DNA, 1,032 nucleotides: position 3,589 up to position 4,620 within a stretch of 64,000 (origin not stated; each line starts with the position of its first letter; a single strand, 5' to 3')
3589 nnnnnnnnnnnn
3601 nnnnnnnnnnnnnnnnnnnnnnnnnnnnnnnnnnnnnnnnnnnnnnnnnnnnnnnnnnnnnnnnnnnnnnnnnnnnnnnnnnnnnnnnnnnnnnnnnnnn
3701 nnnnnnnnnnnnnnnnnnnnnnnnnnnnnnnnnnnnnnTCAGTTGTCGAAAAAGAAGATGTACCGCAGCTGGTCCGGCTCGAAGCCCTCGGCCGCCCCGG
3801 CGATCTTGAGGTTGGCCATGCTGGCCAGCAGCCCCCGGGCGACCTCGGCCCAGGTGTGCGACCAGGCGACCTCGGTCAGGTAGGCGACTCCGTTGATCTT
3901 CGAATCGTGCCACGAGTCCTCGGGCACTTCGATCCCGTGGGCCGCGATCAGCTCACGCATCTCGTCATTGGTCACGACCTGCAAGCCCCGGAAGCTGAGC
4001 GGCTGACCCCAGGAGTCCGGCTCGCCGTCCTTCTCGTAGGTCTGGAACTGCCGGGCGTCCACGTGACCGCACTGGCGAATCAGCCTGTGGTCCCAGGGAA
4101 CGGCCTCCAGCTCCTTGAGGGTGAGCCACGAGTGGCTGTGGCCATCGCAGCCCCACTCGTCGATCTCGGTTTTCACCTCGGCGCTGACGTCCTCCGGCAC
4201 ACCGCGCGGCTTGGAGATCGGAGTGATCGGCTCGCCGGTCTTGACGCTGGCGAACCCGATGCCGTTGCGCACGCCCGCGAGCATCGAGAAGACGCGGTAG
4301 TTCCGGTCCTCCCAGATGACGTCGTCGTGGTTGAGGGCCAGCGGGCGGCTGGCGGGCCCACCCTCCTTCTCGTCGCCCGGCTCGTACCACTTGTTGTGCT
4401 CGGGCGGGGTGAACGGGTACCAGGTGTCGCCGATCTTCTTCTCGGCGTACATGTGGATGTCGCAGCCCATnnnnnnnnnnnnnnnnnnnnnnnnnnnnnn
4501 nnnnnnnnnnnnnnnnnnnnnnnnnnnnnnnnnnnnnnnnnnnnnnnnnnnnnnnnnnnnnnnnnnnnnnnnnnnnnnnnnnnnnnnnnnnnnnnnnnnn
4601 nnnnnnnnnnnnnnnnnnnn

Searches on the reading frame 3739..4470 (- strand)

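Call 70: search_protein_families(library=phrogs, proteins=[window:3739-4470:-], max_evalue=0.001)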
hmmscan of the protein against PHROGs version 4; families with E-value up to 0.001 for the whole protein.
window:3739-4470:- (243 aa): 2 families
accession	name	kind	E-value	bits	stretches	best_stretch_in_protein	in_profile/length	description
phrog_10141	-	unknown function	6e-50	171.3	1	1-243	1-212/212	-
phrog_17909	-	unknown function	1.1e-07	32.9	1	52-171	25-150/252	-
